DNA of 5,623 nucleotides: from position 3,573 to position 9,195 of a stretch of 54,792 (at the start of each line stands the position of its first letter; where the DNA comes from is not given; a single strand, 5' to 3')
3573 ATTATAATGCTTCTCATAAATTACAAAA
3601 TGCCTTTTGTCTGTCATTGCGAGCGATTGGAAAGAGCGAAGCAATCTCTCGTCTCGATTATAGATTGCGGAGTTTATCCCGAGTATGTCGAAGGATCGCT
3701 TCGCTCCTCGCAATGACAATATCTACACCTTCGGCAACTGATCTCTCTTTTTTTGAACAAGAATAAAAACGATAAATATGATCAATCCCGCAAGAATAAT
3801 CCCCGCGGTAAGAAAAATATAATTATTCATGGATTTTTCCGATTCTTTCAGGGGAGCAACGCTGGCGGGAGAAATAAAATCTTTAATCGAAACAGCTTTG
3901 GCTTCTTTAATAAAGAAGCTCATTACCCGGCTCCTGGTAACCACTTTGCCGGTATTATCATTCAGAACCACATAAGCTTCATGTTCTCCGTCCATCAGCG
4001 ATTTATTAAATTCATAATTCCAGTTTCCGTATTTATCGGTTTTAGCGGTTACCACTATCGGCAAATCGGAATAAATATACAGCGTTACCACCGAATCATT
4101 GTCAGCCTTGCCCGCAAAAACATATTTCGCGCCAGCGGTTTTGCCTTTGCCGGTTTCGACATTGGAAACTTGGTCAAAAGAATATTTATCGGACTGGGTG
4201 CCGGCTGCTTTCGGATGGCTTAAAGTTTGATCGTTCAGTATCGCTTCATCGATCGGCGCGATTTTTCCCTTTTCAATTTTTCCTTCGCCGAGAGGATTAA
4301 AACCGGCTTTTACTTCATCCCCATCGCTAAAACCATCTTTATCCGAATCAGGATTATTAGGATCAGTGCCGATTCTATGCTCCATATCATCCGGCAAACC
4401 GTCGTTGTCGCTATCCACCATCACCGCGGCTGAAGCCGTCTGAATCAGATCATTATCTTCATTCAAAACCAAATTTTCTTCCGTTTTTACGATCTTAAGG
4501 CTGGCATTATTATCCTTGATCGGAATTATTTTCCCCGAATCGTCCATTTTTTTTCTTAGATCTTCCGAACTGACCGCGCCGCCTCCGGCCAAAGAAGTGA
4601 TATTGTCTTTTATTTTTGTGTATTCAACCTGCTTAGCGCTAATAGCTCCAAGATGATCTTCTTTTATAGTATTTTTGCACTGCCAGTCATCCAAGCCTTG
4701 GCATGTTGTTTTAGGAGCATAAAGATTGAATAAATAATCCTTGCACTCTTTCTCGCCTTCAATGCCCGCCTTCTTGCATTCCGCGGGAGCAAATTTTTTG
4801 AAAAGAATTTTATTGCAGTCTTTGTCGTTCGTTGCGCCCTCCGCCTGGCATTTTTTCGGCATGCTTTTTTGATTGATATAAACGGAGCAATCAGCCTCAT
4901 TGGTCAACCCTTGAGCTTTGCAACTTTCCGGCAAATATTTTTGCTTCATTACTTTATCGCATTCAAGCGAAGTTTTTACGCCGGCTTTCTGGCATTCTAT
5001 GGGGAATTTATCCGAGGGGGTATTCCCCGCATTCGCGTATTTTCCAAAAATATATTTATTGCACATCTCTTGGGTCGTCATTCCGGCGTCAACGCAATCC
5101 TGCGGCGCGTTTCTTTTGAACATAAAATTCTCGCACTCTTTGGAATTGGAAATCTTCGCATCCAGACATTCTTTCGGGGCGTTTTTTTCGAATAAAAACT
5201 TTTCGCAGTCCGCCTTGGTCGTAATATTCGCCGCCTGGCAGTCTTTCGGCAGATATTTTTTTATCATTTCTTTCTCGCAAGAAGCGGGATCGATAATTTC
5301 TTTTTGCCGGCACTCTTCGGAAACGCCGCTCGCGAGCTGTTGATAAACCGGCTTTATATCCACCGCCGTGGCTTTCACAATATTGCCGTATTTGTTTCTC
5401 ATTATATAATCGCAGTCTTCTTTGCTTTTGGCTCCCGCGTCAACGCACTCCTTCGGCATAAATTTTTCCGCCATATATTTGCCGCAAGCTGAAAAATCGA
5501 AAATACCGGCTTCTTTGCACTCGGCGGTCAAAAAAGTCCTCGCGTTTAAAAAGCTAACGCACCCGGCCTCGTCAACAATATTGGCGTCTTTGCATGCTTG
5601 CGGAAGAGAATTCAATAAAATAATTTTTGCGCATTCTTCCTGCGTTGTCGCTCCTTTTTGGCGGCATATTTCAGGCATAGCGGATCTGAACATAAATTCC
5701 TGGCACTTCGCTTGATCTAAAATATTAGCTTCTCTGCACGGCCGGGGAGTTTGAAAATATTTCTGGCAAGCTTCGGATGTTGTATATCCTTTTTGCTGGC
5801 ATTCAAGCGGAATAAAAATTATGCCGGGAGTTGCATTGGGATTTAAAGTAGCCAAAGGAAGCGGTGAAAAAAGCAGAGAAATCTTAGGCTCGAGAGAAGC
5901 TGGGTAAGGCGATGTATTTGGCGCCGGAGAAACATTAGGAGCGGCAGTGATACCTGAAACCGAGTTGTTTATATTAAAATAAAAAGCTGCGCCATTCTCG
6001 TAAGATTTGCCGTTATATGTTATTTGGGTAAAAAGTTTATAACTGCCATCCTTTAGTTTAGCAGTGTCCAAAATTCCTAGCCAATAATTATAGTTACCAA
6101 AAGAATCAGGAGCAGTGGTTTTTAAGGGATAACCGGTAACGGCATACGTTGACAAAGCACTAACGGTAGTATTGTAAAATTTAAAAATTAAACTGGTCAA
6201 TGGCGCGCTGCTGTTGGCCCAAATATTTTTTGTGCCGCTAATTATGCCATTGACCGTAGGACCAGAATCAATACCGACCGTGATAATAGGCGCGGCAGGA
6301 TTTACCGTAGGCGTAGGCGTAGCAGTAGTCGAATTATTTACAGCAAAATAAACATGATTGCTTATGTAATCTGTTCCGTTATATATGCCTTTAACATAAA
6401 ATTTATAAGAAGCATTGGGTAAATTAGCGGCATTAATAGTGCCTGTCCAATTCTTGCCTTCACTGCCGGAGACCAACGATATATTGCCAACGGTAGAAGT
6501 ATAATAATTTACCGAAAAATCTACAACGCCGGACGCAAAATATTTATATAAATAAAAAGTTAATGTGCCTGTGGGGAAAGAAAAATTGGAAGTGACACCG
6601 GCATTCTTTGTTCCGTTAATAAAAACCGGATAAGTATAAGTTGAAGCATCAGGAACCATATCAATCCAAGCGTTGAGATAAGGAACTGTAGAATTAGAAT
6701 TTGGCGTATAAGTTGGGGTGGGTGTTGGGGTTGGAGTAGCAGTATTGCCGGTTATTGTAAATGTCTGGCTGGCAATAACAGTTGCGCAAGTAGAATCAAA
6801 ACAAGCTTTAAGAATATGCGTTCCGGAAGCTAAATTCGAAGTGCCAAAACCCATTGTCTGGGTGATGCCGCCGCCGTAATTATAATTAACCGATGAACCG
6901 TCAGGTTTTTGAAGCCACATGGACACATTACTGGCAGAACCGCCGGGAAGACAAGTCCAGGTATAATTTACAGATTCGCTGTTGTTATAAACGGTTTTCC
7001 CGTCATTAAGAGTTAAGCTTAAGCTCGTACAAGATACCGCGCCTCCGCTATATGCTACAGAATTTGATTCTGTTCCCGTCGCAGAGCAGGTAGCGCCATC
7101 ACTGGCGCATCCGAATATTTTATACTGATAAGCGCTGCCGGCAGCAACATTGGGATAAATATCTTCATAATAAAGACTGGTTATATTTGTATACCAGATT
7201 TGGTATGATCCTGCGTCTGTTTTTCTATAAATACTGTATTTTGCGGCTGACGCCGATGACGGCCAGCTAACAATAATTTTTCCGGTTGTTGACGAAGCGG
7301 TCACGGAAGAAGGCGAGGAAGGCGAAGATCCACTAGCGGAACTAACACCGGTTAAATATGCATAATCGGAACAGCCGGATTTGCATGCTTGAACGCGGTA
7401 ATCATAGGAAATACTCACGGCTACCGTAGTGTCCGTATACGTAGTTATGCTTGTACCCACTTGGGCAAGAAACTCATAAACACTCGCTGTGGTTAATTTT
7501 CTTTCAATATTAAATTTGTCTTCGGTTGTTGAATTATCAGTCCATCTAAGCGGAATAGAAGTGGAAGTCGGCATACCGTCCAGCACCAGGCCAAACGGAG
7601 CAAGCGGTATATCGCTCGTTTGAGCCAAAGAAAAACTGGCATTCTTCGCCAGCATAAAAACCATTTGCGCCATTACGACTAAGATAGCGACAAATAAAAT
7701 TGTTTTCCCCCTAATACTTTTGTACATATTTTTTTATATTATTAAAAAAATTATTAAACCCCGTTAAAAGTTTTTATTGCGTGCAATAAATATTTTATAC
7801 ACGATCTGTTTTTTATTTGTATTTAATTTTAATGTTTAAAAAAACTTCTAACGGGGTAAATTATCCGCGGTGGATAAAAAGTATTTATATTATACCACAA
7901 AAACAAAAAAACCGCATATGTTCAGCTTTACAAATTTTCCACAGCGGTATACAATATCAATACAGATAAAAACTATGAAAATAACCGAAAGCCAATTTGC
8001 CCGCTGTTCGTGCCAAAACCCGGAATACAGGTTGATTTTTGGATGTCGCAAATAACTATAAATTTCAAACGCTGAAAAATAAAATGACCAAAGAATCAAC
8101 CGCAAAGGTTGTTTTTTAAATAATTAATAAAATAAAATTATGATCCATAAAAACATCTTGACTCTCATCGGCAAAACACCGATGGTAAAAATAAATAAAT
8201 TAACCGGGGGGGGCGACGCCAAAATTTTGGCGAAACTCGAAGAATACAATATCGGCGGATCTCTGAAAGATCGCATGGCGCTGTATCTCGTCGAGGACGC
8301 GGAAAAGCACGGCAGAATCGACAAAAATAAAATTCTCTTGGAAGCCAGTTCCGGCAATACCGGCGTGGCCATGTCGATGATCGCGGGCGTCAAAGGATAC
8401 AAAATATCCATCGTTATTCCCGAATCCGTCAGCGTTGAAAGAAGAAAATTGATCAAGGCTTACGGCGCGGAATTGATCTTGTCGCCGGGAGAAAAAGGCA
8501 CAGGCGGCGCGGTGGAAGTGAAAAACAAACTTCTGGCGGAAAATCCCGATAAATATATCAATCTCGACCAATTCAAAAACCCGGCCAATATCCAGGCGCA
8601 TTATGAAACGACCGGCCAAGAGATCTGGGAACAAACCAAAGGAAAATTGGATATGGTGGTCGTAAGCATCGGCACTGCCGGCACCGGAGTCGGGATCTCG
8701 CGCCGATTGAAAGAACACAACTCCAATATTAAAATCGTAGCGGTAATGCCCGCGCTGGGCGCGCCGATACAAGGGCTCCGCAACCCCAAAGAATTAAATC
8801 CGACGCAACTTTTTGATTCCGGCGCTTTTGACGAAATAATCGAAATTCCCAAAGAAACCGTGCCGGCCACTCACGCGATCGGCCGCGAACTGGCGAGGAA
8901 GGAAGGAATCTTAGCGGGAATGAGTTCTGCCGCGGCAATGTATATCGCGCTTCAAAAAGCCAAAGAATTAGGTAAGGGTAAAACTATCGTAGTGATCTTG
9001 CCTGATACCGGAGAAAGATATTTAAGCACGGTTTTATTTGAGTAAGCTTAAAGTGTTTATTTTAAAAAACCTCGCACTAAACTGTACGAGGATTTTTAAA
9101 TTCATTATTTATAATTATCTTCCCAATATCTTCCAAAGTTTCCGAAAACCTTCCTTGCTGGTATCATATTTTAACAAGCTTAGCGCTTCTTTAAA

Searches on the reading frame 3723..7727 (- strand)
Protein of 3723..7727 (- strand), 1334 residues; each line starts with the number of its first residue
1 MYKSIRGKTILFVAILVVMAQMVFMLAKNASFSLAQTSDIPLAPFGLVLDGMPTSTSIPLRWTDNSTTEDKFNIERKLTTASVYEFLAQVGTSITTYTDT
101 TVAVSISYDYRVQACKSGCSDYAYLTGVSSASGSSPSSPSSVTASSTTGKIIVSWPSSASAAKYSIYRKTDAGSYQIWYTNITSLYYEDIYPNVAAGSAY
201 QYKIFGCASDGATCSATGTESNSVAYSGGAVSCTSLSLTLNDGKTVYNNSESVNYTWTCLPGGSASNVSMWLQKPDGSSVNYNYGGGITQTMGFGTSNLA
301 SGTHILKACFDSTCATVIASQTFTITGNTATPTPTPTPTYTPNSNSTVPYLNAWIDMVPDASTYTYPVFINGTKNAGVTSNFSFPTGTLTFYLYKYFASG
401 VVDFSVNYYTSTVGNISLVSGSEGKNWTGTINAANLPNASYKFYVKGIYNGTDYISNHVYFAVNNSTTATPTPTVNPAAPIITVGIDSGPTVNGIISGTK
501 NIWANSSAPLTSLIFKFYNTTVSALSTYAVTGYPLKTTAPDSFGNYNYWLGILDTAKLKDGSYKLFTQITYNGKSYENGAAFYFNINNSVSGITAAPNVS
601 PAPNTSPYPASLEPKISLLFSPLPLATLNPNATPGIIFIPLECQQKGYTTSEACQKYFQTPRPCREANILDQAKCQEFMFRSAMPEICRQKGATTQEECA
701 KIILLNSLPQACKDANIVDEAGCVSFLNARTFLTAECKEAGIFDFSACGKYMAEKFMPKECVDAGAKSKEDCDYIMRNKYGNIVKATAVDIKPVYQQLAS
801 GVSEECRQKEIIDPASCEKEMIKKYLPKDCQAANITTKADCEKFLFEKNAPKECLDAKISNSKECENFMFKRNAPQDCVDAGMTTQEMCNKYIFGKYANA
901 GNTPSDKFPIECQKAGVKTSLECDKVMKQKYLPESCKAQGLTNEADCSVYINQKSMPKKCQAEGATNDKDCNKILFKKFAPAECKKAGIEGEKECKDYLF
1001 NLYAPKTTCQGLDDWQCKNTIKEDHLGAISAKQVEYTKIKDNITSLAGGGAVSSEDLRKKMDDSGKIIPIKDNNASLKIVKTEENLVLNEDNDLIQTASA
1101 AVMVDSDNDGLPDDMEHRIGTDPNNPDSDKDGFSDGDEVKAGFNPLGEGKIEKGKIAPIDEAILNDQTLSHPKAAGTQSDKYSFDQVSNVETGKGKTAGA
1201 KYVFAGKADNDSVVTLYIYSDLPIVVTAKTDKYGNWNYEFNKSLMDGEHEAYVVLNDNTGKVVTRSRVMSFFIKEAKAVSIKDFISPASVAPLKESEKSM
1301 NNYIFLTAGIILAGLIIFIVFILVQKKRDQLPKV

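Call 25: search_protein_families(library=pfam, proteins=[window:3723-7727:-], max_evalue=0.001)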
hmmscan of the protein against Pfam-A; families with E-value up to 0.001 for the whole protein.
window:3723-7727:- (1334 aa): 2 families
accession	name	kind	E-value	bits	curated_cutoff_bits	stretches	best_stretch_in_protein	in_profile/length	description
PF18884.5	TSP3_bac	-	3.4e-10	40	25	1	1105-1126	1-22/22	Bacterial TSP3 repeat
PF19077.6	Big_13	-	2e-07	31.9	27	1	1193-1267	20-95/102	Bacterial Ig-like domain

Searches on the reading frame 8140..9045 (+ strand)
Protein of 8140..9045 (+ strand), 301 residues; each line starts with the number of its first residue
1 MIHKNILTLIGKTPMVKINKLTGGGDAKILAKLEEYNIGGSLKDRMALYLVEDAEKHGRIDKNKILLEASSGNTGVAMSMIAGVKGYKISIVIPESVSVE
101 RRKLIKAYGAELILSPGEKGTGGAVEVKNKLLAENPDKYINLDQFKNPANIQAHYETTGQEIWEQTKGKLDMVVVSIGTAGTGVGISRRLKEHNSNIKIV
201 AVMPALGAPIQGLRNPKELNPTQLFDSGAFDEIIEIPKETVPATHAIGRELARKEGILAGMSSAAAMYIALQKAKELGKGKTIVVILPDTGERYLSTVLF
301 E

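Call 25: search_protein_families(library=pfam, proteins=[window:8140-9045:+], max_evalue=0.001)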
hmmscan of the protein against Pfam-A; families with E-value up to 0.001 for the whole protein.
window:8140-9045:+ (301 aa): 1 family
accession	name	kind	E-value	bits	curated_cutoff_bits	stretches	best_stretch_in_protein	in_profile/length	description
PF00291.31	PALP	-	9e-67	225.9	35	1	7-289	2-295/295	Pyridoxal-phosphate dependent enzyme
